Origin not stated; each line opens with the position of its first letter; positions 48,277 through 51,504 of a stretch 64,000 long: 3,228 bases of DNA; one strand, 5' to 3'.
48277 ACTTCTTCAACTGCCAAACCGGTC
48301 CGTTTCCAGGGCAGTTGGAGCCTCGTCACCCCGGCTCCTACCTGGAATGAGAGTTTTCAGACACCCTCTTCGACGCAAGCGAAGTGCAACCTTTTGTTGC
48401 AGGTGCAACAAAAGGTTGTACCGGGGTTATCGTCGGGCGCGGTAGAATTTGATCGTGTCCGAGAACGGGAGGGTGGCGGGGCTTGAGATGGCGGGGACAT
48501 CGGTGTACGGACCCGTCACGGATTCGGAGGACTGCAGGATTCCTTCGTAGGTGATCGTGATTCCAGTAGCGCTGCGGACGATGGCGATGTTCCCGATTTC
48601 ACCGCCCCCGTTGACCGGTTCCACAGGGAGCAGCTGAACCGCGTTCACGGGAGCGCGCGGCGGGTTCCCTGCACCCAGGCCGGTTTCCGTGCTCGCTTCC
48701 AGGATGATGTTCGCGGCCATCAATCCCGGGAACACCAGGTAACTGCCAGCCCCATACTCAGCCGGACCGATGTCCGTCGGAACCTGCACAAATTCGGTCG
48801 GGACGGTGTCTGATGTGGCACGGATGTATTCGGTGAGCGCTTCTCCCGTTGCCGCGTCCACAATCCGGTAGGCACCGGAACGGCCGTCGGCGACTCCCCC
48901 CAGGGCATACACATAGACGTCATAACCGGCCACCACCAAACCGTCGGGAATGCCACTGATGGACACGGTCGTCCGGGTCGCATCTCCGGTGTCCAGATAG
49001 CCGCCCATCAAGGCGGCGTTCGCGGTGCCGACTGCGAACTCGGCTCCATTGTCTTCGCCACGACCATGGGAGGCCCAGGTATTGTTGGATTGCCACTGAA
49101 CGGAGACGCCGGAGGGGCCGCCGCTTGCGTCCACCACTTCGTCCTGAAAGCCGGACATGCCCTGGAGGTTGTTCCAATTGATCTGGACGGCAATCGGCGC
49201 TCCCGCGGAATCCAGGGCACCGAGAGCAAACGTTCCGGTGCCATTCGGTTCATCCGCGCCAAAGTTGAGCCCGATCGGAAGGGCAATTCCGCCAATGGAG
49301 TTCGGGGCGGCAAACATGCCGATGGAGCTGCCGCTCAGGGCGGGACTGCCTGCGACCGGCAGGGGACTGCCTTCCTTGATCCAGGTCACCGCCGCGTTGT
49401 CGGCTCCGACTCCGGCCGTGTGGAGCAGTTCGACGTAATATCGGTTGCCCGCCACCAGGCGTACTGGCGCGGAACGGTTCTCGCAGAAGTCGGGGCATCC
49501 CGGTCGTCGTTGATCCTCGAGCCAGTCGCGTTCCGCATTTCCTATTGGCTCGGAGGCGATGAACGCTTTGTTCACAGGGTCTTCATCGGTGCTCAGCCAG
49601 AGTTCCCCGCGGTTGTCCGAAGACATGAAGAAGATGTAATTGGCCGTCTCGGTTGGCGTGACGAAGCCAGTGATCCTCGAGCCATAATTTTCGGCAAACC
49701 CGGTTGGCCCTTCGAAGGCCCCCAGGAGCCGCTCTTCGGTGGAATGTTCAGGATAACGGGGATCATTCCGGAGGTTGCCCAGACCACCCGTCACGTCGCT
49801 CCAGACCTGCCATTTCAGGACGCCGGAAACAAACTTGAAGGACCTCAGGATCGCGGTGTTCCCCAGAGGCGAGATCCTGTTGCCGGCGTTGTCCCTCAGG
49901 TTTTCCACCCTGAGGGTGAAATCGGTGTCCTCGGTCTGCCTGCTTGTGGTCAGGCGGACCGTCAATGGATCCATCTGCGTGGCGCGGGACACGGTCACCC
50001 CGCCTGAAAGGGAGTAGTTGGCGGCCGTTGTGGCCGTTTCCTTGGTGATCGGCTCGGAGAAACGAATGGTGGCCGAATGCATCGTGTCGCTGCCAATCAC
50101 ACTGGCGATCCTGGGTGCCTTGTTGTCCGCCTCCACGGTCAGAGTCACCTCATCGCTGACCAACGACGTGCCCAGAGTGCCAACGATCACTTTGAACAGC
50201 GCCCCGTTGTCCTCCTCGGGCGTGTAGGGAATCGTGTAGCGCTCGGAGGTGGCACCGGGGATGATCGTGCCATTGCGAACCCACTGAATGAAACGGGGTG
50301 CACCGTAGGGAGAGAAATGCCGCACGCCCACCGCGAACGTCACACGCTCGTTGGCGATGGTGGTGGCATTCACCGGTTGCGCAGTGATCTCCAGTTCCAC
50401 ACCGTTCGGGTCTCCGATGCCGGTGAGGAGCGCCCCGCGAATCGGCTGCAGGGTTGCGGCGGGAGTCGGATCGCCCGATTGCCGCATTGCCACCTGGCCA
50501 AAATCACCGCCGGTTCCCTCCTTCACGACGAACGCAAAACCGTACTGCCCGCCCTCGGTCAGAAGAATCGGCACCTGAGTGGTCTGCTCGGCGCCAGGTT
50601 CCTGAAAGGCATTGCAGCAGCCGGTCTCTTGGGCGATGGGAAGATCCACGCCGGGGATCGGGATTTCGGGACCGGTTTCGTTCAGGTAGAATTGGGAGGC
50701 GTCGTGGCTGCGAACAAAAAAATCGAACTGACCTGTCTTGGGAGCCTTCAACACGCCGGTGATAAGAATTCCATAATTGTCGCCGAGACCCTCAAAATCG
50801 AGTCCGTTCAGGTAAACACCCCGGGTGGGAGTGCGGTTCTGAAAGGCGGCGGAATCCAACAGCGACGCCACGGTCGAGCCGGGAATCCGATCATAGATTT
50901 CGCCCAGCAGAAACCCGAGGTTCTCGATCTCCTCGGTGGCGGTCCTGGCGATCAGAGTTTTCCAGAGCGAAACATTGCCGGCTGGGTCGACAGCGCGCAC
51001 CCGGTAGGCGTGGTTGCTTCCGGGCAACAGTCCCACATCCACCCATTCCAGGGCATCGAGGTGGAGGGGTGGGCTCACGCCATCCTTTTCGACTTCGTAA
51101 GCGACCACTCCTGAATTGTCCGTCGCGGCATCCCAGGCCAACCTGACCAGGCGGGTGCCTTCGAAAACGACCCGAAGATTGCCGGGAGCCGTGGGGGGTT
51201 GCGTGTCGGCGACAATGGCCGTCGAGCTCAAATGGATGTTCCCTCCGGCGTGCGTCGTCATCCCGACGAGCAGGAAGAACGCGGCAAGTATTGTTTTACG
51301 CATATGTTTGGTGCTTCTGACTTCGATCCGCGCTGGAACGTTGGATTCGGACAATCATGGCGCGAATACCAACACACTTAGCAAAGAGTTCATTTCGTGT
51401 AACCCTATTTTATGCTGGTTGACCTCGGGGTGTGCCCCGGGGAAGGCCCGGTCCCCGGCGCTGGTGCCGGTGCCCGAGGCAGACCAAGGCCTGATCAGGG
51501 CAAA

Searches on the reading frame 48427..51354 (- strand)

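Call 42: search_protein_families(library=pfam, proteins=[window:48427-51354:-], max_evalue=0.0001)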
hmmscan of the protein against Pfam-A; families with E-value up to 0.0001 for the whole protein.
window:48427-51354:- (975 aa): 1 family
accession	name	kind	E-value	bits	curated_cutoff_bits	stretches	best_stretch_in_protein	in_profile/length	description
PF07691.17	PA14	-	4.3e-09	36.8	24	0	552-649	41-122/147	PA14 domain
